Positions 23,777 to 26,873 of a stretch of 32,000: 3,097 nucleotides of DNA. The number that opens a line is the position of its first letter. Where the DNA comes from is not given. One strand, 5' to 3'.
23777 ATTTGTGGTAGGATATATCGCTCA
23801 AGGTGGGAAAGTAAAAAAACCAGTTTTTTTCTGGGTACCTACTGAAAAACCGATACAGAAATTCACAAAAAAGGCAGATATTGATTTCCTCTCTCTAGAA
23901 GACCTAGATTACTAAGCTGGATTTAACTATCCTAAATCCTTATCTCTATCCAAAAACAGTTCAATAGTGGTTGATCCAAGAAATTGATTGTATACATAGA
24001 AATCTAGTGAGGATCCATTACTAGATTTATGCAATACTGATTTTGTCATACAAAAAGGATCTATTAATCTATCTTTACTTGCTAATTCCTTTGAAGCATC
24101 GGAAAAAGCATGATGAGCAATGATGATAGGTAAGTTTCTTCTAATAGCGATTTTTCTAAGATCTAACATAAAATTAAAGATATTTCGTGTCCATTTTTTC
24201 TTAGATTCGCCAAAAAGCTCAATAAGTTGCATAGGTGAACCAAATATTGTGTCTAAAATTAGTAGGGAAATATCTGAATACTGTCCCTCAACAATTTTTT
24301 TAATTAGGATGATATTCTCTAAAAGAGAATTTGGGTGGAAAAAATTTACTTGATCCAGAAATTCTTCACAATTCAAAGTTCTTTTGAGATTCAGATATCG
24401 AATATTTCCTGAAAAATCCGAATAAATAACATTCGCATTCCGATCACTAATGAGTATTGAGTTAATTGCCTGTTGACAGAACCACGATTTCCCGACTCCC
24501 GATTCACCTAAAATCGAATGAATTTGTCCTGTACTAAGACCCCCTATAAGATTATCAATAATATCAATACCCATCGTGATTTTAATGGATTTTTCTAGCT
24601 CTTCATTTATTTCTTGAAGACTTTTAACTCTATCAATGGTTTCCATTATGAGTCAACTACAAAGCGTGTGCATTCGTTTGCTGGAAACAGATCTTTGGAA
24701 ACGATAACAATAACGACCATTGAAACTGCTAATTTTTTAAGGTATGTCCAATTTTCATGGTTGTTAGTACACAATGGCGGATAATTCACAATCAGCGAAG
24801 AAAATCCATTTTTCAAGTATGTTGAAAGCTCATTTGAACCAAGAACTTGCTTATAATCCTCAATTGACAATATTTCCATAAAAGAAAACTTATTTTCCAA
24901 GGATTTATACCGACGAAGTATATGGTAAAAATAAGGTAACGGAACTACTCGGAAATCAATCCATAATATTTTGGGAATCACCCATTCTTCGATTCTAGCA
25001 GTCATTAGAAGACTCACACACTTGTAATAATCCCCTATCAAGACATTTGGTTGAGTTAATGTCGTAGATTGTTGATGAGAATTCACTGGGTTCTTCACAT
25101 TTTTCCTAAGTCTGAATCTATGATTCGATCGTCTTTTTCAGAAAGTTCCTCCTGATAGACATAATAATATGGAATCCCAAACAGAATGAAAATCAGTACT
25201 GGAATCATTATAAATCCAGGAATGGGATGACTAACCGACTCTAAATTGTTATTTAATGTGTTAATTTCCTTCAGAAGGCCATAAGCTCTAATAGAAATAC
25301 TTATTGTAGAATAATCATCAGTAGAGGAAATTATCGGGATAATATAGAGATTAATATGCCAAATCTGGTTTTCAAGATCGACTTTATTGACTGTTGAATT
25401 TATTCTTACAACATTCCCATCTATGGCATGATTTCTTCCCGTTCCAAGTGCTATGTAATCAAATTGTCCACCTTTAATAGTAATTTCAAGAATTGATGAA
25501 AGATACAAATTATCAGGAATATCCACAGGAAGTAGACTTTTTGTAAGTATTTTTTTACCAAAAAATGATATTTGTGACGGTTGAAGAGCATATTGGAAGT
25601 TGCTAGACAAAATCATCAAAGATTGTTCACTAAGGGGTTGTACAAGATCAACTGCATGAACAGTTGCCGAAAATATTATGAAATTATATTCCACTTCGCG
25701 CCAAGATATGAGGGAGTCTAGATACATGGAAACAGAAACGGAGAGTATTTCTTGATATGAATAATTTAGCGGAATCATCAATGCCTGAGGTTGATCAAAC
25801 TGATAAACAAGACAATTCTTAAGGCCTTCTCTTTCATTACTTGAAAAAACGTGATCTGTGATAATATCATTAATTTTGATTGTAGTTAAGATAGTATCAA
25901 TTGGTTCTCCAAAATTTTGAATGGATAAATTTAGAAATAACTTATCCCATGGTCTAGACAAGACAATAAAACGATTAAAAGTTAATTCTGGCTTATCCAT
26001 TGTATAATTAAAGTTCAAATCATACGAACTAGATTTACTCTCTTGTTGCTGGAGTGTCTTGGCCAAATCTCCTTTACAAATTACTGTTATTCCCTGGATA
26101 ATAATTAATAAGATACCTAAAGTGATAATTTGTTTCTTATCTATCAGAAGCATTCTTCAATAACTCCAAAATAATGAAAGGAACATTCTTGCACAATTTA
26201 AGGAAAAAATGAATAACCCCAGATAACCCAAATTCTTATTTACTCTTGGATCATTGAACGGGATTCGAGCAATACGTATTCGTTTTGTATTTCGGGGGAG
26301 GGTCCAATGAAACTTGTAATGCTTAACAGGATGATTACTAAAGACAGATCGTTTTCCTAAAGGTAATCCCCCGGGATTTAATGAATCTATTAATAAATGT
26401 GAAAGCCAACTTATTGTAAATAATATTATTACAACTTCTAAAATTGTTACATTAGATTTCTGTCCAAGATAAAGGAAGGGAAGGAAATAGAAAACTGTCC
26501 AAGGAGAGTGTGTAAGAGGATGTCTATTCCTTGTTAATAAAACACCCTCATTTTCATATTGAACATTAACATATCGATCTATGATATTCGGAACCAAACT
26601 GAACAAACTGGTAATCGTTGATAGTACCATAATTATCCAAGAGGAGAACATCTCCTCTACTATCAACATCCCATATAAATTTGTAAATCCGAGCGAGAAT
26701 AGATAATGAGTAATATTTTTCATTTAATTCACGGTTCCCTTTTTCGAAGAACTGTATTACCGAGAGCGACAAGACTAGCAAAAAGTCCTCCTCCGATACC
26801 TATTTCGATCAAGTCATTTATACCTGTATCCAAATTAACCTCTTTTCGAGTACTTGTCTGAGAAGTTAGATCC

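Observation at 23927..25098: Translationally coupled pair of divergent RAD51-paralog-like proteins, one with Walker motifs and one degenerate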

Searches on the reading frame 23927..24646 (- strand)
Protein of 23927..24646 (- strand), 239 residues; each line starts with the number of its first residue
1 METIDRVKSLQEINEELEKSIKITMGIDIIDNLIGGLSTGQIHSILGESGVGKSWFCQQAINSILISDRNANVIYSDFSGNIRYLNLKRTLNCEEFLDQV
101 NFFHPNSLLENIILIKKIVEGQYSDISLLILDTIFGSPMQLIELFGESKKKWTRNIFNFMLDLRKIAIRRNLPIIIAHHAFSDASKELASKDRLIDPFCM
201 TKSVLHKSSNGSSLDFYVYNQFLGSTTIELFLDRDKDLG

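Call 3: search_protein_families(library=pfam, proteins=[window:23927-24646:-], max_evalue=1)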
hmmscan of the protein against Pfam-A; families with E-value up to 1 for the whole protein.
window:23927-24646:- (239 aa): 15 families
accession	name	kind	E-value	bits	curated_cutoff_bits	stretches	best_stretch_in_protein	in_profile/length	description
PF08423.17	Rad51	-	6.7e-05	22.7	22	1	19-185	4-180/244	Rad51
PF06745.19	ATPase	-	0.00016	21.6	26.6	1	25-61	3-41/231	KaiC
PF13479.12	AAA_24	-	0.00041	20.7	27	1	45-134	7-73/195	AAA domain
PF01935.23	DUF87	-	0.0066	17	23.2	1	44-147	27-103/220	Helicase HerA, central domain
PF03796.21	DnaB_C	-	0.012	15.4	27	1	23-76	2-55/255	DnaB-like helicase C terminal domain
PF13481.12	AAA_25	-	0.015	15.4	27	1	31-81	23-83/195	AAA domain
PF13401.12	AAA_22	-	0.017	15.9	27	1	39-75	4-38/130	AAA domain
PF13173.12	AAA_14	-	0.029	14.8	27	1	41-99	3-57/129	AAA domain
PF00005.33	ABC_tran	-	0.038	15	25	1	35-57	6-28/137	ABC transporter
PF01637.24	ATPase_2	-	0.05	13.8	33.2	1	38-120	18-79/225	ATPase domain predominantly from Archaea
PF13191.12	AAA_16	-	0.053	14.5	32.6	1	30-100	12-82/167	AAA ATPase domain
PF08288.18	PIGA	-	0.16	13.1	27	1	153-188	32-67/90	PIGA (GPI anchor biosynthesis)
PF03193.22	RsgA_GTPase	-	0.16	12.2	30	1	29-59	96-125/174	RsgA GTPase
PF07728.20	AAA_5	-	0.19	12.2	22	1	45-112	4-64/139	AAA domain (dynein-related subfamily)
PF00006.31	ATP-synt_ab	-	0.28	11.2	29.5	1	26-64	1-38/213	ATP synthase alpha/beta family, nucleotide-binding domain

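Call 4: search_protein_families(library=ncbifam, proteins=[window:23927-24646:-], max_evalue=1)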
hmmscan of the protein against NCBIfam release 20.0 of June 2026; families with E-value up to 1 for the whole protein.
window:23927-24646:- (239 aa): 30 families (the best 25 are shown)
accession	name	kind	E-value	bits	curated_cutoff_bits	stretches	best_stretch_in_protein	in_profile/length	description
TIGR02237.1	recomb_radB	equivalog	3.7e-10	40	172.4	1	33-187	5-156/210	DNA repair and recombination protein RadB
NF003301.0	PRK04301.1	equivalog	3.6e-08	32.9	259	1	3-176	63-247/316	DNA repair and recombination protein RadA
TIGR02236.1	recomb_radA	equivalog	1.9e-06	27.5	361.15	1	4-135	59-203/311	DNA repair and recombination protein RadA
NF005852.0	PRK07773.1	equivalog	4.4e-05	22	780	1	6-76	183-253/886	replicative DNA helicase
NF004723.0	PRK06067.1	subfamily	0.00049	19.7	194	1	11-77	5-71/243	flagellar accessory protein FlaH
TIGR03880.1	KaiC_arch_3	hypoth_equivalog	0.00055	19.5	249.45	1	26-166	1-143/224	KaiC domain-containing protein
TIGR02239.1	recomb_RAD51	equivalog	0.00055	19.1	478.05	1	11-102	66-167/316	DNA repair protein RAD51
NF052589.1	ArlH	equivalog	0.00062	19.5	215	1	25-78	4-58/229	archaellum protein ArlH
TIGR03881.1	KaiC_arch_4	hypoth_equivalog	0.00065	19.5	247.8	1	22-70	2-51/231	KaiC domain-containing protein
NF006320.0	PRK08533.1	equivalog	0.003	17.2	215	1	21-78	4-62/230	flagellar accessory protein FlaH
TIGR00665.1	DnaB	equivalog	0.0086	14.9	385.25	1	6-76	161-231/435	replicative DNA helicase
NF006799.0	PRK09302.1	equivalog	0.016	13.8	408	1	16-63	9-54/515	circadian clock protein KaiC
NF058610.1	epi_export_YydI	equivalog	0.017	14.8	240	1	37-184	23-178/209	YydI family epipeptide exporter ATP-binding subunit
TIGR02238.1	recomb_DMC1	equivalog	0.018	14.2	447.7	1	12-115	67-180/314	meiotic recombinase Dmc1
NF004018.0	PRK05480.1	equivalog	0.035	13.6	180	1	42-117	8-74/210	uridine kinase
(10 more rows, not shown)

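Call 9: find_homologous_proteins(query=window:23927-24646:-)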
Query window:23927-24646:- (239 aa): 6 proteins with E <= 0.001 among 441 candidates. Only proteins of 131 to 419 residues were searched: fused or split forms outside these lengths cannot appear, so this answer is no evidence that the protein stands alone or is whole; lengths 'longer' or 'shorter' looks for them.
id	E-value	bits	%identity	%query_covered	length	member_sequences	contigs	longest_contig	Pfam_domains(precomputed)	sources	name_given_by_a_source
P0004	1.3e-140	485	93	100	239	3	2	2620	-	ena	-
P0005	2.5e-85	304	64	92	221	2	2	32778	-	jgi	jgi:hypothetical protein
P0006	2.6e-85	304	63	92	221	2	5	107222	-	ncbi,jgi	ncbi:MAG: hypothetical protein ACW97Z_08075 [Candidatus Hodarchaeales archaeon]|jgi:archaellum bioge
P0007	8.7e-84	299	62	94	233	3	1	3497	-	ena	-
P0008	4.2e-76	274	57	92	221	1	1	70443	PF06745.20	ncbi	-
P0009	1.1e-71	259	56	91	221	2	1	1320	PF03796.22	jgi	-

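Call 14: find_encoding_contigs(protein=P0006, flank=10000, max_places=4)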
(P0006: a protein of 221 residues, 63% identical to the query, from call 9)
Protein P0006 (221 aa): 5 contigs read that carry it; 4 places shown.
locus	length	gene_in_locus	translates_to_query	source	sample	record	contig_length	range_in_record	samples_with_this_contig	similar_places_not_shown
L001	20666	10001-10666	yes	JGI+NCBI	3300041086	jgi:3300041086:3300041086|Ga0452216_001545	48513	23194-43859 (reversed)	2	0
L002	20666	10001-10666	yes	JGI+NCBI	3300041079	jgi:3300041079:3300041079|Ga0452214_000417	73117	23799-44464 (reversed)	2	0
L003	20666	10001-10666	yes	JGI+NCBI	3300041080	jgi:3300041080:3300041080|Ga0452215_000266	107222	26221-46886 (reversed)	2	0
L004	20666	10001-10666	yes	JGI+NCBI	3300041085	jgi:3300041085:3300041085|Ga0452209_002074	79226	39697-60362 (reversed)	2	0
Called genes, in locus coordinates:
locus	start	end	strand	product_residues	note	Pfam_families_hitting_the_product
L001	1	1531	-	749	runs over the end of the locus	-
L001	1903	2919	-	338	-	PF14520:HHH_5, PF00154:RecA_N, PF08423:Rad51, PF13481:AAA_25, PF06745:ATPase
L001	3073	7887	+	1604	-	PF13750:Big_3_3 (faint), PF16640:Big_3_5 (faint), PF19077:Big_13 (faint)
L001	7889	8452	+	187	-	PF04307:YdjM (weak)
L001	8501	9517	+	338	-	-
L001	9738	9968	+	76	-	-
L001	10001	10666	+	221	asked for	-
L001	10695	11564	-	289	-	-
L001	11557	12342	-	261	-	-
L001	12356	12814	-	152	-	-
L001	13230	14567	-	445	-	-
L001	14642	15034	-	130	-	PF01541:GIY-YIG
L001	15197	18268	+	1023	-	-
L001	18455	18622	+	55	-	-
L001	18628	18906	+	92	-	PF13145:Rotamase_2 (weak), PF13616:Rotamase_3, PF00639:Rotamase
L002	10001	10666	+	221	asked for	-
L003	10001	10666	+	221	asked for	-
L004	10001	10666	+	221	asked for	-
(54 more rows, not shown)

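Call 15: find_encoding_contigs(protein=P0008, flank=10000, max_places=3)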
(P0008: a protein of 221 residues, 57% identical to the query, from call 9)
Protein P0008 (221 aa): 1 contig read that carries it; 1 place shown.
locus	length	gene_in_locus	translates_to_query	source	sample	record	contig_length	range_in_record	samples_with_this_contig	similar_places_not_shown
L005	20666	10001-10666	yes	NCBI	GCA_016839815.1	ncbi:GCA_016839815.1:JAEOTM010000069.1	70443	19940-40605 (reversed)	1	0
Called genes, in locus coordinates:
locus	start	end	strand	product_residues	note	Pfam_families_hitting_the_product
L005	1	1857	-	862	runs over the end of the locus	-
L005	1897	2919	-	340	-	PF14520:HHH_5, PF00154:RecA_N, PF08423:Rad51, PF13481:AAA_25 (weak), PF06745:ATPase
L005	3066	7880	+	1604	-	PF16640:Big_3_5 (faint), PF19077:Big_13 (faint)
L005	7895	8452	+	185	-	-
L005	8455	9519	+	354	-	-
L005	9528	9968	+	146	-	-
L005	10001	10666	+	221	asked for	PF06745:ATPase (weak)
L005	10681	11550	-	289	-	-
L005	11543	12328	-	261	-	-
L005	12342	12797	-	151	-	-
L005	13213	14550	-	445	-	-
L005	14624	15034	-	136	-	PF01541:GIY-YIG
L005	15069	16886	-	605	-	PF07719:TPR_2 (faint), PF13176:TPR_7 (faint), PF13181:TPR_8 (faint), PF13428:TPR_14 (faint), PF17874:TPR_MalT (faint), PF00515:TPR_1 (faint), PF13374:TPR_10 (faint), PF13424:TPR_12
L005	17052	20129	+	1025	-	-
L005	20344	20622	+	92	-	PF13145:Rotamase_2 (weak), PF13616:Rotamase_3, PF00639:Rotamase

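Call 19: predict_structure(alignment_id=A2)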
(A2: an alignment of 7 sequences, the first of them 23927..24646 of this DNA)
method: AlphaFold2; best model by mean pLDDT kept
length: 239 residues; sequences in the alignment: 7
mean_pLDDT: 67.7   pTM: 0.71
mean pLDDT of the five models: 67.7, 66.4, 60.8, 57.7, 55.7
residues with pLDDT >= 90: 5; 70-90: 128; 50-70: 56; < 50: 50
segments of 3 or more residues with pLDDT < 50: 1-23, 31-38, 137-139, 182-189, 232-239
pLDDT, mean of each block of 10 residues (from residue 1): 37 36 50 47 76 79 84 83 74 83 80 83 86 60 59 74 83 80 45 64 75 75 70 38
secondary structure, 60 per line:
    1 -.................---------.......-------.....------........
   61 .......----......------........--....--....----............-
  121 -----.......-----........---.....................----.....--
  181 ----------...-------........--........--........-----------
elements in order: H2-18 H28-34 E42-46 H53-67 E72-77 H84-91 H94-97 E100-103 H108-119 E126-132 H138-145 H149-169 E174-178 E201-208 E211-218 E221-228

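Call 23: fold_search(model_id=the predicted structure, library=pdb)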
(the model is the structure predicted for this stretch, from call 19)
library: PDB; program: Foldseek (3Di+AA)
matches with E <= 10: 500; with E <= 0.001: 500
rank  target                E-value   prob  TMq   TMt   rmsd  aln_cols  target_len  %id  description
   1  2z43_B                4.6e-13  1.00  0.65  0.54   7.7       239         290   15  Structure of a twinned crystal of RadA (released 2007-11-13)
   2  9q2a_D                5.3e-13  1.00  0.66  0.53   7.0       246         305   15  BCDX2-CX3-RAD51-RAD51-ssDNA supercomplex (released 2026-03-04)
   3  2zud_A                6.0e-13  1.00  0.66  0.54   6.2       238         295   15  Crystal Structure of Left-handed RadA Filament (released 2009-04-07)
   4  9omz_B                6.0e-13  1.00  0.66  0.52   5.9       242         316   16  Cryo-EM structure of a pentameric RAD51-XRCC3-RAD51C-RAD51D-XRCC2 (51-X3CDX2) complex. (released 2026-04-01)
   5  2zud_B                6.4e-13  1.00  0.66  0.54   6.1       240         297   14  Crystal Structure of Left-handed RadA Filament (released 2009-04-07)
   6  9svx_I                6.4e-13  1.00  0.66  0.53   6.6       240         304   18  XRCC3-RAD51C-RAD51D-XRCC2 (XRCC3 complex) capping a RAD51 filament on single stranded DNA (released 2025-11-26)
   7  2zuc_B                8.2e-13  1.00  0.67  0.55   5.7       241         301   14  Crystal structure of left-handed RadA filament (released 2009-04-07)
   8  2z43_C                1.4e-12  1.00  0.65  0.54   7.5       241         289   14  Structure of a twinned crystal of RadA (released 2007-11-13)
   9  8ouy_C                1.5e-12  1.00  0.65  0.52   7.4       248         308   16  Human RAD51B-RAD51C-RAD51D-XRCC2 (BCDX2) complex, 3.4 A resolution (released 2023-06-21)
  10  7ejc_A                1.8e-12  1.00  0.65  0.52   6.6       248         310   16  human RAD51 presynaptic complex (released 2022-04-06)
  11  8gbj_D                1.8e-12  1.00  0.66  0.52   6.8       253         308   15  Cryo-EM structure of a human BCDX2/ssDNA complex (released 2023-06-21)
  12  9svx_H                1.8e-12  1.00  0.64  0.52   6.7       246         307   17  XRCC3-RAD51C-RAD51D-XRCC2 (XRCC3 complex) capping a RAD51 filament on single stranded DNA (released 2025-11-26)
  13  5nwl_D                2.2e-12  1.00  0.66  0.54   6.5       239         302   16  Crystal structure of a human RAD51-ATP filament. (released 2018-03-07)
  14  2zub_A                2.4e-12  1.00  0.67  0.56   5.8       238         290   16  Left handed RadA (released 2009-04-07)
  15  6xtw_B                2.5e-12  1.00  0.66  0.69   4.4       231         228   16  HumRadA33F in complex with peptidic inhibitor 6 (released 2021-01-27)
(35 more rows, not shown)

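Call 64: search_protein_families(library=padloc, proteins=[window:23927-24646:-], max_evalue=0.01)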
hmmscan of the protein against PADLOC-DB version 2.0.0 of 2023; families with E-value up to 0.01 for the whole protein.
window:23927-24646:- (239 aa): 1 family
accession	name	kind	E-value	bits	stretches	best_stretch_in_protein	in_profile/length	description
PDLC04140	mad8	-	5.5e-05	20.8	1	32-105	19-95/314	mads_8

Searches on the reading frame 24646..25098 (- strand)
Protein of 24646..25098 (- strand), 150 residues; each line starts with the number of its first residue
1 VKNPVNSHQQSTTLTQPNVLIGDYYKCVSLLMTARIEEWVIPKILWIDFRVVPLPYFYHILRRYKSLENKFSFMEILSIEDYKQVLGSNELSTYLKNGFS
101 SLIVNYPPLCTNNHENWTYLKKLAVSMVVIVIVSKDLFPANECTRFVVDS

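Call 3: search_protein_families(library=pfam, proteins=[window:24646-25098:-], max_evalue=1)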
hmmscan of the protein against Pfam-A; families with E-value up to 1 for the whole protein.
window:24646-25098:- (150 aa): 0 families

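Call 4: search_protein_families(library=ncbifam, proteins=[window:24646-25098:-], max_evalue=1)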
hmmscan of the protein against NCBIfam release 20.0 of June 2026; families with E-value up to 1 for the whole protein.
window:24646-25098:- (150 aa): 0 families

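Call 8: find_homologous_proteins(query=window:24646-25098:-, max_evalue=0.01)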
Query window:24646-25098:- (150 aa): 3 proteins with E <= 0.01 among 5 candidates. Only proteins of 82 to 263 residues were searched: fused or split forms outside these lengths cannot appear, so this answer is no evidence that the protein stands alone or is whole; lengths 'longer' or 'shorter' looks for them.
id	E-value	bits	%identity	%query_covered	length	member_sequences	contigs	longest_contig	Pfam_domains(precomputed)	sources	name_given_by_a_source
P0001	8.1e-93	326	97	100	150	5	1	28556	-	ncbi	-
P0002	2.5e-51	191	59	94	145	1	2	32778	-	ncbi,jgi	ncbi:MAG: hypothetical protein ACW98F_05375 [Candidatus Hodarchaeales archaeon]|jgi:hypothetical pro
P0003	2.6e-47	178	56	96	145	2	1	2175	-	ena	-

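Call 18: predict_structure(alignment_id=A1)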
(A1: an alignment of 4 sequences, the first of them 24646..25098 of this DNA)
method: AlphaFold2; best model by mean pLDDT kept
length: 150 residues; sequences in the alignment: 4
mean_pLDDT: 43.9   pTM: 0.36
mean pLDDT of the five models: 43.9, 37.3, 36.8, 36.0, 34.5
residues with pLDDT >= 90: 0; 70-90: 3; 50-70: 34; < 50: 113
segments of 3 or more residues with pLDDT < 50: 1-71, 108-130, 132-150
pLDDT, mean of each block of 10 residues (from residue 1): 31 27 41 40 39 42 45 56 64 65 53 36 38 45 35
secondary structure, 60 per line:
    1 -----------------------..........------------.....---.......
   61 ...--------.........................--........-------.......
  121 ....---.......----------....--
elements in order: H24-33 E46-50 H54-63 E72-78 H79-96 E99-106 H114-124 E128-134 E145-148

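Call 64: search_protein_families(library=padloc, proteins=[window:24646-25098:-], max_evalue=0.01)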
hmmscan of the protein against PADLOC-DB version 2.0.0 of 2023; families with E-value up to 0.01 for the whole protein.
window:24646-25098:- (150 aa): 0 families

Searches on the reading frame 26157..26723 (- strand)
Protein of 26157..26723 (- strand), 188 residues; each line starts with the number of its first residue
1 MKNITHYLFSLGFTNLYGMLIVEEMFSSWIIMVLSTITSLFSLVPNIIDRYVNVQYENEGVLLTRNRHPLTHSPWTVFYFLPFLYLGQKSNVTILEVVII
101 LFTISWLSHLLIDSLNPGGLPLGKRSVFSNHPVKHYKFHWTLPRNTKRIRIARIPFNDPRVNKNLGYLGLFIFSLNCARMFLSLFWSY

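Call 3: search_protein_families(library=pfam, proteins=[window:26157-26723:-], max_evalue=1)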
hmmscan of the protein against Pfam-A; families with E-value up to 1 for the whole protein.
window:26157-26723:- (188 aa): 4 families
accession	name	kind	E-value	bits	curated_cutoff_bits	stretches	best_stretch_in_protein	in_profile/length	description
PF04307.19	YdjM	-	5.7e-08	32.9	29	1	1-122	1-115/176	YdjM inner membrane protein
PF06939.16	DUF1286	-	0.0012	19.6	25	1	1-111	1-111/112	Protein of unknown function (DUF1286)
PF18927.5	CrtO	-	0.095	13.5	27.3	1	12-54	73-115/123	Glycosyl-4,4'-diaponeurosporenoate acyltransferase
PF07242.16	DUF1430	-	0.47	11.2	28.2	0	65-113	39-87/100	Protein of unknown function (DUF1430)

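Call 4: search_protein_families(library=ncbifam, proteins=[window:26157-26723:-], max_evalue=1)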
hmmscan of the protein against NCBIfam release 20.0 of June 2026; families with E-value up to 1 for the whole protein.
window:26157-26723:- (188 aa): 1 family
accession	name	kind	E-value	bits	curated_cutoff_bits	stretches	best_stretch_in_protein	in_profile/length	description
NF008651.0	PRK11648.1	equivalog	0.0063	16.3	216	1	69-122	73-126/196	metal-dependent hydrolase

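Call 64: search_protein_families(library=padloc, proteins=[window:26157-26723:-], max_evalue=0.01)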
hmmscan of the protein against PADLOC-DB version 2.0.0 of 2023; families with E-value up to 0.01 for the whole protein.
window:26157-26723:- (188 aa): 0 families
